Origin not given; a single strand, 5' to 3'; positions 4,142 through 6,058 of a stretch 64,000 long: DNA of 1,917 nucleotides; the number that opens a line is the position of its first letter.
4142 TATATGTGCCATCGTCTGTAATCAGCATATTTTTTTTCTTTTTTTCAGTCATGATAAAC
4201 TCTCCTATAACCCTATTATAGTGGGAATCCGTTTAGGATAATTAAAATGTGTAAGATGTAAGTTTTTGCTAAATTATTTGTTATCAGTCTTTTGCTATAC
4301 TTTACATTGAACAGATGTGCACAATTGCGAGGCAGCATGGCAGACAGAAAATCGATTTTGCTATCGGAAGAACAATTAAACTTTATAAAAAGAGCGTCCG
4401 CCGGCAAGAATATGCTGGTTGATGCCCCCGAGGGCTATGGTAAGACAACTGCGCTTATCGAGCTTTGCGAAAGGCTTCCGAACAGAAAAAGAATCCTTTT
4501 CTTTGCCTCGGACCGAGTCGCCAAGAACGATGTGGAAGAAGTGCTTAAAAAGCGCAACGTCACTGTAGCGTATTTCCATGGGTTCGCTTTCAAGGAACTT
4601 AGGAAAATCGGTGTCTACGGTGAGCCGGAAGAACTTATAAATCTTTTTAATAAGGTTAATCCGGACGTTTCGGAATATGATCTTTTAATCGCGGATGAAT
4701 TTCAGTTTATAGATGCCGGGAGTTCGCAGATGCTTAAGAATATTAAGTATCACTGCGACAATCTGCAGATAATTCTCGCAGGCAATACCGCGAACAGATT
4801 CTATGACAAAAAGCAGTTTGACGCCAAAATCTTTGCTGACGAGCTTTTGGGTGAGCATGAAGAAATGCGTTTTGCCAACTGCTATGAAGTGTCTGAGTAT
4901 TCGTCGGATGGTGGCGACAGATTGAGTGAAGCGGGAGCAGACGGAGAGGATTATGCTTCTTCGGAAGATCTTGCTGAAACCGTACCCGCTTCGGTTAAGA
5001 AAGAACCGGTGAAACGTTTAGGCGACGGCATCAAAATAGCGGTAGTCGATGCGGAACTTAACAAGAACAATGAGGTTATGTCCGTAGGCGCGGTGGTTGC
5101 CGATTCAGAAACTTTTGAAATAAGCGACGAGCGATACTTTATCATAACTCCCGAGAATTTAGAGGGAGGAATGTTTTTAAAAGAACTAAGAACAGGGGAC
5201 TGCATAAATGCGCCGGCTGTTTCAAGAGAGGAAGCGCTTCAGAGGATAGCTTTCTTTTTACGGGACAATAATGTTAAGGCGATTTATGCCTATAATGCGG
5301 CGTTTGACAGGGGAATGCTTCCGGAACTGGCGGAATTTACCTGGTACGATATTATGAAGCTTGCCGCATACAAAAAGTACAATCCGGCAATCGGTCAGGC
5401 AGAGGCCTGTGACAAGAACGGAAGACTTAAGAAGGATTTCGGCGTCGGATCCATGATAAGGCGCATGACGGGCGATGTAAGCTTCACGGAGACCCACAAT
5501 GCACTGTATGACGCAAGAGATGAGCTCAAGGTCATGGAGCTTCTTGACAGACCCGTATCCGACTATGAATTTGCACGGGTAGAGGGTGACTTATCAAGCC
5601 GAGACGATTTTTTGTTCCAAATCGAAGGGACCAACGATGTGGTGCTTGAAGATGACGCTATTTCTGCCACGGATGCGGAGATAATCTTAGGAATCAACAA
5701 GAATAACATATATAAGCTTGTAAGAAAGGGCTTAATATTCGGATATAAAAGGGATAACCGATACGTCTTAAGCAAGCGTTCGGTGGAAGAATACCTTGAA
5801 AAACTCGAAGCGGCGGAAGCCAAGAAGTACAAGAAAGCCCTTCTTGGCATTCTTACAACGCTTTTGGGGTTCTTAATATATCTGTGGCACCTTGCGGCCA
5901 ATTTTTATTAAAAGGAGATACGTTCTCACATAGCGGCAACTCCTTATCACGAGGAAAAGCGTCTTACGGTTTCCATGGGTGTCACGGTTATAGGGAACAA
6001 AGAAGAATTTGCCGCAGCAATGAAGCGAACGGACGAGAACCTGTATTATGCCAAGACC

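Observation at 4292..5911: Unusual single-polypeptide fusion: UvrD-like ATPase half-domain + DEDDh exonuclease + excisionase HTH + C-terminal hydrophobic helix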

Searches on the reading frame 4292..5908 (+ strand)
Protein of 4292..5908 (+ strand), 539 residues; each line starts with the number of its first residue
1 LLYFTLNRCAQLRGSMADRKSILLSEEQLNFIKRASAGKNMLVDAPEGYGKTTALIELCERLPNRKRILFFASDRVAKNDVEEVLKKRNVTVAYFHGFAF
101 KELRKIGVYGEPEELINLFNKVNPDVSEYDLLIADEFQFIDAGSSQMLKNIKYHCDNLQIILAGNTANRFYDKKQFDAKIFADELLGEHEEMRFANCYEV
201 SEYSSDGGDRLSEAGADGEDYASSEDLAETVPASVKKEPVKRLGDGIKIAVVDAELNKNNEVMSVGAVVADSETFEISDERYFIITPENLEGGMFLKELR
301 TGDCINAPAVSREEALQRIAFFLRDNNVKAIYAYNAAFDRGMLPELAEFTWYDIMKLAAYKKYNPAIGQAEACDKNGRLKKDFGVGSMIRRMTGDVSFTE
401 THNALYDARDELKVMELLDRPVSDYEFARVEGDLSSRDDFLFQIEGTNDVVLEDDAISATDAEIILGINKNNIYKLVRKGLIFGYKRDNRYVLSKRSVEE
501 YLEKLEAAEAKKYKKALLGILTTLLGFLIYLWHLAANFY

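Call 3: search_protein_families(library=pfam, proteins=[window:4292-5908:+], max_evalue=0.1)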
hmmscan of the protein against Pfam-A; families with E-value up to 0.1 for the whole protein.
window:4292-5908:+ (539 aa): 9 families
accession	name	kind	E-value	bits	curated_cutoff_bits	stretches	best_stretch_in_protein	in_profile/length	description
PF00270.35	DEAD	-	3.7e-09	37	26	1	27-169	3-162/167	DEAD/DEAH box helicase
PF13245.12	AAA_19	-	2.1e-08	34.9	25.1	1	30-164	3-124/134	AAA domain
PF12728.13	HTH_17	-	3.6e-07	30.8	27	1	465-504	10-49/51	Helix-turn-helix domain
PF13401.12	AAA_22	-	1.1e-05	26.2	27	1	39-166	6-124/130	AAA domain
PF16473.11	Rv2179c-like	-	3.6e-05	24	27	1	252-416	5-174/177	3'-5' exoribonuclease Rv2179c-like domain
PF13604.12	AAA_30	-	0.00014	22.1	27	1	24-166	2-125/191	AAA domain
PF25199.1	nSTAND_NTPase5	-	0.00031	21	34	1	33-87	36-93/145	Novel STAND NTPase 5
PF13086.12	AAA_11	-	0.037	14.2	27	1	24-78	2-65/257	AAA domain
PF04851.21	ResIII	-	0.053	13.9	22.5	0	36-77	21-65/164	Type III restriction enzyme, res subunit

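Call 4: search_protein_families(library=padloc, proteins=[window:4292-5908:+], max_evalue=1)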
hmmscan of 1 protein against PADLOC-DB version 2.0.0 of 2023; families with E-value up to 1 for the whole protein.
window:4292-5908:+ (539 aa): 11 families
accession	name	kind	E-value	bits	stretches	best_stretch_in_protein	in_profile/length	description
PDLC01247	DEDDh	-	3.4e-10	38.7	1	258-414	13-137/139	"CAS-I,CAS-II,CAS-III,CAS-IV,CAS-V,CAS-VI; associated"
PDLC00107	GajB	-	1.3e-08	31.9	1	26-124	18-136/587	UrvD helicase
PDLC04133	mad1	-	0.0016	16.7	1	465-508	14-58/60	mads_1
PDLC00135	GajB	-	0.002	15.1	1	25-105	7-90/603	UrvD helicase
PDLC04140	mad8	-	0.0031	15.1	1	36-223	25-125/314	mads_8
PDLC01252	Cas3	-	0.0095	13.4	1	41-108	2-74/324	CAS-I; effector_G3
PDLC03802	RTasHel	-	0.011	12.6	1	39-119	19-106/675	DRT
PDLC00938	Cas3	-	0.012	12.9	1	41-122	2-85/358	CRISPR-associated helicase Cas3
PDLC02169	Avs4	-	0.013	10.7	1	26-155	196-322/1570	-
PDLC00132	GajB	-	0.019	11.6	1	23-108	3-94/625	UrvD helicase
PDLC00121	GajB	-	0.074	9.6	1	39-99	19-93/565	UrvD helicase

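Call 5: search_protein_families(library=ncbifam, proteins=[window:4292-5908:+], max_evalue=1)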
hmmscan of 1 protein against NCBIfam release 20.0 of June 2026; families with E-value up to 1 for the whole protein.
window:4292-5908:+ (539 aa): 5 families
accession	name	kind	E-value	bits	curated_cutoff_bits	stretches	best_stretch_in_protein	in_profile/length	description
TIGR01764.1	excise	domain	0.03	14.7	28.8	1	466-504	11-49/49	excisionase family DNA-binding protein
TIGR01587.1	cas3_core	equivalog_domain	0.045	12.9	102.45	1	41-122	2-85/358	CRISPR-associated helicase Cas3'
NF005937.0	PRK07983.1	equivalog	0.05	12.7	202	1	331-359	77-104/220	exodeoxyribonuclease X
TIGR00376.1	TIGR00376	hypoth_equivalog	0.06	11.8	348.9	1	24-91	159-228/639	IGHMBP2 family helicase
TIGR02788.1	VirB11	equivalog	0.18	10.8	249.95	1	22-70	123-176/308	P-type DNA transfer ATPase VirB11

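Call 6: find_homologous_proteins(query=window:4334-5908:+, max_evalue=0.001)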
Query window:4334-5908:+ (525 aa): 17 proteins with E <= 0.001 among 8000 candidates.
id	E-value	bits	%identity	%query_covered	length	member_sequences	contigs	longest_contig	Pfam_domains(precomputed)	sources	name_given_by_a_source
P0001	0.0e+0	1159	100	100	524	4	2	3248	PF12728.14,PF00270.36,PF13245.13,PF13401.13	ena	-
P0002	2.0e-239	814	69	100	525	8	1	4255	PF12728.14,PF13604.13,PF13245.13,PF13401.13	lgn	-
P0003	2.7e-237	807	69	100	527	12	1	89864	PF12728.14,PF00270.36,PF13604.13,PF13245.13,PF13401.13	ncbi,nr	ncbi:MAG: helix-turn-helix domain-containing protein [Lachnospiraceae bacterium]|nr:helix-turn-helix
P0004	3.2e-235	800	68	100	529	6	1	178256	PF12728.14,PF13245.13,PF13401.13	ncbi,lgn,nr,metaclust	ncbi:Helix-turn-helix domain-containing protein [Lachnospiraceae bacterium YSD2013]|nr:Helix-turn-he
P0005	7.7e-184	630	57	100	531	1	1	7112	PF12728.14,PF13245.13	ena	-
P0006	4.5e-83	298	45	35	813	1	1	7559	PF00270.36,PF01443.25,PF13604.13,PF13245.13,PF13366.13,PF13401.13,PF00580.28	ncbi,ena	-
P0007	1.3e-82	296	45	35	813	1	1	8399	PF00270.36,PF01443.25,PF13604.13,PF13245.13,PF13366.13,PF13401.13,PF00580.28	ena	-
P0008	1.6e-82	296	45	35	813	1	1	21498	PF00270.36,PF01443.25,PF13604.13,PF13245.13,PF13366.13,PF13401.13,PF00580.28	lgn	-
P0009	2.2e-82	296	45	35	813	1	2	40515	PF00270.36,PF01443.25,PF13604.13,PF13245.13,PF13366.13,PF13401.13,PF00580.28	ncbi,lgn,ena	-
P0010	2.2e-82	296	45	35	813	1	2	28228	PF00270.36,PF01443.25,PF13604.13,PF13245.13,PF13366.13,PF13401.13,PF00580.28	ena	-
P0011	2.3e-82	296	46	37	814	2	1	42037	PF00270.36,PF01443.25,PF13245.13,PF13366.13,PF00580.28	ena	-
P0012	4.1e-82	295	46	36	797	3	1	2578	PF00270.36,PF01443.25,PF13245.13,PF13366.13,PF00580.28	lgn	-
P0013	8.4e-79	284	37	38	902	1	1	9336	PF00270.36,PF13245.13,PF13401.13,PF00580.28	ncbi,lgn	-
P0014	4.2e-78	282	46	34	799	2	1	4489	PF00270.36,PF01443.25,PF13604.13,PF13245.13,PF13366.13,PF00580.28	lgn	-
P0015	9.7e-74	267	39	40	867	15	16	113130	PF00270.36,PF01443.25,PF13245.13,PF13366.13,PF13401.13,PF00580.28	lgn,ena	-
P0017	1.4e-28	118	38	37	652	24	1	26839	PF01443.25,PF13604.13,PF13245.13,PF18974.6,PF00580.28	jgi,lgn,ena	-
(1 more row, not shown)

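Call 10: search_protein_families(library=pfam, proteins=[P0009, P0015, P0013, P0017, P0005, P0004], max_evalue=0.01)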
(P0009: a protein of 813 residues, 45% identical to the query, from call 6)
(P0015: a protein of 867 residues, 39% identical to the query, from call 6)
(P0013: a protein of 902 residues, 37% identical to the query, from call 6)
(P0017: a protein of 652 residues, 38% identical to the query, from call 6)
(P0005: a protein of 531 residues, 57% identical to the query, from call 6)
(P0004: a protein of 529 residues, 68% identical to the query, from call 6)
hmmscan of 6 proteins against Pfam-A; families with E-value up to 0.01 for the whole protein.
P0009 (813 aa): 9 families
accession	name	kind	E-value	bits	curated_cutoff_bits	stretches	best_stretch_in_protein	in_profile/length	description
PF13245.12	AAA_19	-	9.5e-14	52.2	25.1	1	14-156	2-131/134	AAA domain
PF00270.35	DEAD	-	1.4e-09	38.4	26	1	12-147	3-155/167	DEAD/DEAH box helicase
PF01443.25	Viral_helicase1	-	9.1e-08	32.6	21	1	26-183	1-127/228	Viral superfamily 1 RNA helicase core domain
PF13604.12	AAA_30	-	7.8e-07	29.4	27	1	8-153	1-127/191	AAA domain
PF13366.12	PDDEXK_3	-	1.7e-06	28.8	22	1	496-567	39-106/117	PD-(D/E)XK nuclease superfamily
PF00580.27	UvrD-helicase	-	1.8e-06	28.3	23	1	113-157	212-254/271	UvrD/REP helicase N-terminal domain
PF13401.12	AAA_22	-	3.3e-06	27.9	27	1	25-149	7-122/130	AAA domain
PF13173.12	AAA_14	-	0.00043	20.7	27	0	34-155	13-103/129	AAA domain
PF04851.21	ResIII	-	0.0067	16.8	22.5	1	8-142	3-153/164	Type III restriction enzyme, res subunit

P0015 (867 aa): 9 families
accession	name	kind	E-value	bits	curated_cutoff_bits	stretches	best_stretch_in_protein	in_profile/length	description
PF13245.12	AAA_19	-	6.5e-13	49.5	25.1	1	7-150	1-131/134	AAA domain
PF00580.27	UvrD-helicase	-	4.8e-07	30.2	23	1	107-151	212-254/271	UvrD/REP helicase N-terminal domain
PF13401.12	AAA_22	-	2.7e-06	28.1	27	1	19-143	7-122/130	AAA domain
PF01443.25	Viral_helicase1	-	3.2e-06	27.6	21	1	20-176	1-126/228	Viral superfamily 1 RNA helicase core domain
PF00270.35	DEAD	-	7.8e-06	26.2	26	1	7-128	4-139/167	DEAD/DEAH box helicase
PF13366.12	PDDEXK_3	-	2e-05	25.3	22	1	521-563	66-108/117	PD-(D/E)XK nuclease superfamily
PF13604.12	AAA_30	-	9.6e-05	22.6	27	1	2-147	1-127/191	AAA domain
PF25199.1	nSTAND_NTPase5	-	0.0033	17.7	34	0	17-52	41-78/145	Novel STAND NTPase 5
PF03266.21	NTPase_1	-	0.0085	16.4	23.9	0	20-132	2-120/168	NTPase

P0013 (902 aa): 7 families
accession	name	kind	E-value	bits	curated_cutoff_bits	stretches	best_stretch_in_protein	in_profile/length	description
PF13245.12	AAA_19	-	7e-11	42.9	25.1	1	14-157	1-131/134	AAA domain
PF00580.27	UvrD-helicase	-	8.7e-06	26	23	1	114-161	212-257/271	UvrD/REP helicase N-terminal domain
PF00270.35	DEAD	-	2.1e-05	24.7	26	1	13-146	3-153/167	DEAD/DEAH box helicase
PF13401.12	AAA_22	-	2.3e-05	25.1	27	1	27-150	8-122/130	AAA domain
PF01443.25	Viral_helicase1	-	4.5e-05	23.8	21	1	27-171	1-115/228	Viral superfamily 1 RNA helicase core domain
PF13366.12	PDDEXK_3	-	0.00014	22.6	22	1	533-575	66-108/117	PD-(D/E)XK nuclease superfamily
PF13604.12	AAA_30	-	0.00026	21.2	27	1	10-154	2-127/191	AAA domain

P0017 (652 aa): 9 families
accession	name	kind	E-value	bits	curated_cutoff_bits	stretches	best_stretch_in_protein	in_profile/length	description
PF18974.5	DUF5710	-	1.9e-17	63.1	26.5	1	5-47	1-43/44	Domain of unknown function (DUF5710)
PF13245.12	AAA_19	-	1.8e-12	48.1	25.1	1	61-205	1-131/134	AAA domain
PF00580.27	UvrD-helicase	-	4.8e-09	36.7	23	1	159-205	209-253/271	UvrD/REP helicase N-terminal domain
PF13604.12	AAA_30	-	3.3e-07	30.7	27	1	56-202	1-127/191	AAA domain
PF01443.25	Viral_helicase1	-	2.5e-06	27.9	21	1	74-241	1-134/228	Viral superfamily 1 RNA helicase core domain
PF00270.35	DEAD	-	0.0001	22.5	26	1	60-176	3-131/167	DEAD/DEAH box helicase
PF13366.12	PDDEXK_3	-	0.00099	19.9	22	1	572-614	66-108/117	PD-(D/E)XK nuclease superfamily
PF13401.12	AAA_22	-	0.0014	19.4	27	1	70-195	4-119/130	AAA domain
PF03298.18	Stanniocalcin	-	0.0079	16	23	0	131-208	50-126/200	Stanniocalcin family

P0005 (531 aa): 5 families
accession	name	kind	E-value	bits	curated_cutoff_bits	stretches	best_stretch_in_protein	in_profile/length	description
PF12728.13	HTH_17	-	3.5e-09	37.2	27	1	452-496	5-49/51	Helix-turn-helix domain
PF13245.12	AAA_19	-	1.9e-07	31.8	25.1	1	26-169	1-131/134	AAA domain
PF00270.35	DEAD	-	0.00016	21.9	26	1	25-160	3-155/167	DEAD/DEAH box helicase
PF25199.1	nSTAND_NTPase5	-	0.00096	19.4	34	0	32-80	37-85/145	Novel STAND NTPase 5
PF13604.12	AAA_30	-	0.0035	17.5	27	0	22-166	2-127/191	AAA domain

P0004 (529 aa): 8 families
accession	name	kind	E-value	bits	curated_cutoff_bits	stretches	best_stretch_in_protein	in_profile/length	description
PF12728.13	HTH_17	-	2.9e-09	37.5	27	1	450-493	5-48/51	Helix-turn-helix domain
PF13245.12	AAA_19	-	2.7e-08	34.5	25.1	1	15-149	3-124/134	AAA domain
PF13401.12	AAA_22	-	2.3e-06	28.4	27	1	24-152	6-125/130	AAA domain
PF00270.35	DEAD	-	4.8e-05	23.6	26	1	12-146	3-154/167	DEAD/DEAH box helicase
PF16473.11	Rv2179c-like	-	0.00014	22.1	27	1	241-405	5-174/177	3'-5' exoribonuclease Rv2179c-like domain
PF13173.12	AAA_14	-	0.00032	21.1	27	1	33-151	12-99/129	AAA domain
PF25199.1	nSTAND_NTPase5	-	0.0019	18.5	34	0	18-69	36-89/145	Novel STAND NTPase 5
PF13604.12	AAA_30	-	0.0019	18.4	27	1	9-151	2-125/191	AAA domain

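Call 13: find_encoding_contigs(protein=P0004, flank=10000, max_places=3)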
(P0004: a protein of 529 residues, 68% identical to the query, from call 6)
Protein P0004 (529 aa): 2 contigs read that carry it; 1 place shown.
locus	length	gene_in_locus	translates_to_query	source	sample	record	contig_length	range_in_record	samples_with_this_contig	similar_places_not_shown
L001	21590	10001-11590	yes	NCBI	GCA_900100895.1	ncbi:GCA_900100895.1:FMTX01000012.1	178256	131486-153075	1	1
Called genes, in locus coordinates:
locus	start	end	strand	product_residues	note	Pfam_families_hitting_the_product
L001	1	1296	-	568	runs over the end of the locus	PF12450:vWF_A, PF00092:VWA, PF13519:VWA_2, PF13768:VWA_3, PF12034:YfbK_C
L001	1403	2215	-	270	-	-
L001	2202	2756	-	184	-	PF04542:Sigma70_r2, PF08281:Sigma70_r4_2, PF04545:Sigma70_r4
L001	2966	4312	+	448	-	PF20456:DUF6709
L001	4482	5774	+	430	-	PF13416:SBP_bac_8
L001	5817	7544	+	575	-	PF12729:4HB_MCP_1, PF00672:HAMP, PF04108:ATG17_like (weak), PF00015:MCPsignal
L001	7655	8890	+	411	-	PF13218:DUF4026_N, PF22789:DUF4026_C, PF10077:DUF2314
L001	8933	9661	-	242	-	PF00520:Ion_trans, PF07885:Ion_trans_2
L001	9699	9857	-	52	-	-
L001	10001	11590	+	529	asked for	PF13245:AAA_19, PF13401:AAA_22 (weak), PF12728:HTH_17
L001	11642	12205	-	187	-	PF01022:HTH_5, PF12840:HTH_20, PF13412:HTH_24 (weak), PF09860:DUF2087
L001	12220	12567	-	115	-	-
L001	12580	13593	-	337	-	PF26334:Gtf3_N (faint)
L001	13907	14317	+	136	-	-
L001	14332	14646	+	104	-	-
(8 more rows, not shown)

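Call 14: find_encoding_contigs(protein=P0003, flank=10000, max_places=3)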
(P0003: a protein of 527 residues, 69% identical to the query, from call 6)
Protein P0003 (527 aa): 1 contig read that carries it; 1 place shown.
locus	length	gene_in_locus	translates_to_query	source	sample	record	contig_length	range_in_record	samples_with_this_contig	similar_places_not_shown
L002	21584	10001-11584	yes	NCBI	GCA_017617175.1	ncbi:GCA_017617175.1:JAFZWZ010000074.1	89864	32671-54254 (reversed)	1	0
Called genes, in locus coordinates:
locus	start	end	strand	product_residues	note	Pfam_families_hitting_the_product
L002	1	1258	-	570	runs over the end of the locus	PF12450:vWF_A, PF00092:VWA, PF13519:VWA_2, PF13768:VWA_3, PF12034:YfbK_C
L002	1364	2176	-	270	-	-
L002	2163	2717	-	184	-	PF04542:Sigma70_r2, PF08281:Sigma70_r4_2, PF04545:Sigma70_r4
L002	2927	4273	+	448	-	PF20456:DUF6709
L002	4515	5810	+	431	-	PF13416:SBP_bac_8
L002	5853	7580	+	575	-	PF12729:4HB_MCP_1, PF04108:ATG17_like (weak), PF00672:HAMP, PF00015:MCPsignal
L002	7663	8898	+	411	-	PF13218:DUF4026_N, PF22789:DUF4026_C, PF10077:DUF2314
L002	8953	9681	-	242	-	PF00520:Ion_trans, PF07885:Ion_trans_2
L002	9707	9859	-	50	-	-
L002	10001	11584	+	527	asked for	PF00270:DEAD (weak), PF13245:AAA_19, PF13604:AAA_30 (weak), PF13401:AAA_22 (weak), PF12728:HTH_17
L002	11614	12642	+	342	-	PF00990:GGDEF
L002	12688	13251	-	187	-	PF01022:HTH_5, PF12840:HTH_20, PF13412:HTH_24 (weak), PF09860:DUF2087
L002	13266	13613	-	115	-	-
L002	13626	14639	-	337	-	-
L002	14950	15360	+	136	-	-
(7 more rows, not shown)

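Call 15: find_encoding_contigs(protein=P0015, flank=10000, max_places=4)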
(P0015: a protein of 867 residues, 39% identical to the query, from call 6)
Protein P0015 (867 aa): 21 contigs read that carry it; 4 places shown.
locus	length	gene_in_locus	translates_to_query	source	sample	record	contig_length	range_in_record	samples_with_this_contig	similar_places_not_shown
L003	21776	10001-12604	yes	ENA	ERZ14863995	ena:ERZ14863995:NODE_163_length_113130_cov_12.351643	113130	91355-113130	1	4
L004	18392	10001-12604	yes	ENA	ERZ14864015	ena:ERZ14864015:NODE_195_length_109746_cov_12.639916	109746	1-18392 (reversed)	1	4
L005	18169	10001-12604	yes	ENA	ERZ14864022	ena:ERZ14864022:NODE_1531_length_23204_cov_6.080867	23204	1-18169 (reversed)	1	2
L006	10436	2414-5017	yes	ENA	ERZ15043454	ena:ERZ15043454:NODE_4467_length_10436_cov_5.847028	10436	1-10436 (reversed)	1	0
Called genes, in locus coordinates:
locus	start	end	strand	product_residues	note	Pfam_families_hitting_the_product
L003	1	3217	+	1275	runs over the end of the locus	PF13569:DUF4132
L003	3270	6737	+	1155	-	PF13569:DUF4132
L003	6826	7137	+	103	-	PF05336:rhaM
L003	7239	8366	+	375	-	-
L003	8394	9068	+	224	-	-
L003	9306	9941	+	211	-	-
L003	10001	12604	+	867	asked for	PF00270:DEAD (faint), PF01443:Viral_helicase1 (faint), PF13245:AAA_19, PF13401:AAA_22 (weak), PF00580:UvrD-helicase (weak), PF13366:PDDEXK_3 (faint)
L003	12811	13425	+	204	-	-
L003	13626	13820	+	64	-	-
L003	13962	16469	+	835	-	PF00580:UvrD-helicase, PF13086:AAA_11 (faint), PF13245:AAA_19, PF13604:AAA_30 (faint), PF01443:Viral_helicase1 (faint), PF13361:UvrD_C, PF13538:UvrD_C_2, PF01396:Zn_ribbon_Top1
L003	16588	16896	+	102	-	PF12840:HTH_20 (weak), PF01022:HTH_5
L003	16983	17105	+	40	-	-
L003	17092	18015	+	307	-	PF11867:T1RH-like_C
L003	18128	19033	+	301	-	PF13310:Virulence_RhuM, PF02661:Fic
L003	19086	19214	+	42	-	-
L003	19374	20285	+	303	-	PF12728:HTH_17 (weak), PF02661:Fic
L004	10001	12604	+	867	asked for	PF00270:DEAD (faint), PF01443:Viral_helicase1 (faint), PF13245:AAA_19, PF13401:AAA_22 (weak), PF00580:UvrD-helicase (weak), PF13366:PDDEXK_3 (faint)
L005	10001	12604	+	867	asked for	PF00270:DEAD (faint), PF01443:Viral_helicase1 (faint), PF13245:AAA_19, PF13401:AAA_22 (weak), PF00580:UvrD-helicase (weak), PF13366:PDDEXK_3 (faint)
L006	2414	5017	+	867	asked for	PF00270:DEAD (faint), PF01443:Viral_helicase1 (faint), PF13245:AAA_19, PF13401:AAA_22 (weak), PF00580:UvrD-helicase (weak), PF13366:PDDEXK_3 (faint)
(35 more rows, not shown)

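Call 16: find_encoding_contigs(protein=P0009, flank=10000, max_places=3)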
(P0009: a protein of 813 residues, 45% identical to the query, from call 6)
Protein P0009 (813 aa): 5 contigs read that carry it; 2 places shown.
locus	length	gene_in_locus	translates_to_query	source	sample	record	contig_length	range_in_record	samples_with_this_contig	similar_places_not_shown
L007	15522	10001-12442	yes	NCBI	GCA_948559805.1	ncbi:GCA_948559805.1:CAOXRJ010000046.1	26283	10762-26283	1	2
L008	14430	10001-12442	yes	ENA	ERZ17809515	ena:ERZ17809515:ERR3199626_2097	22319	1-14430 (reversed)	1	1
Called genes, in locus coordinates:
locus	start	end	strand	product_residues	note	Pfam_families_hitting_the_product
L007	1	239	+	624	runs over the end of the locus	PF00004:AAA (weak), PF07724:AAA_2, PF07728:AAA_5, PF10431:ClpB_D2-small (weak)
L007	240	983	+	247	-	PF13672:PP2C_2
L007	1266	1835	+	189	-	PF04229:GrpB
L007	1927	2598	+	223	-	PF01209:Ubie_methyltran (weak), PF05401:NodS (weak), PF13489:Methyltransf_23, PF13847:Methyltransf_31, PF08241:Methyltransf_11, PF08242:Methyltransf_12, PF13649:Methyltransf_25, PF01739:CheR (weak), +1 more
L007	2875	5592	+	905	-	PF12161:HsdM_N, PF02384:N6_Mtase, PF07669:Eco57I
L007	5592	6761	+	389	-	PF01420:Methylase_S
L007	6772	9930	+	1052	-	PF04313:HSDR_N, PF00270:DEAD (weak), PF04851:ResIII, PF18766:SWI2_SNF2, PF22679:T1R_D3-like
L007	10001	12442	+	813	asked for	PF00270:DEAD, PF01443:Viral_helicase1 (weak), PF13245:AAA_19, PF13401:AAA_22 (weak), PF13604:AAA_30 (faint), PF00580:UvrD-helicase (weak), PF13366:PDDEXK_3 (weak)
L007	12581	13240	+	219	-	PF12837:Fer4_6 (faint), PF00037:Fer4 (faint), PF13484:Fer4_16 (weak)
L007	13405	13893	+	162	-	PF13443:HTH_26, PF13560:HTH_31, PF01381:HTH_3, PF12844:HTH_19, PF01706:FliG_C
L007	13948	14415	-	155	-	-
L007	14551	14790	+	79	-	PF01797:Y1_Tnp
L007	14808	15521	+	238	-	?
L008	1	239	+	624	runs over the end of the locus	PF00004:AAA (weak), PF07724:AAA_2, PF07728:AAA_5, PF10431:ClpB_D2-small (weak)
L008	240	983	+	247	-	PF13672:PP2C_2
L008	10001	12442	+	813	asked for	PF00270:DEAD, PF01443:Viral_helicase1 (weak), PF13245:AAA_19, PF13401:AAA_22 (weak), PF13604:AAA_30 (faint), PF00580:UvrD-helicase (weak), PF13366:PDDEXK_3 (weak)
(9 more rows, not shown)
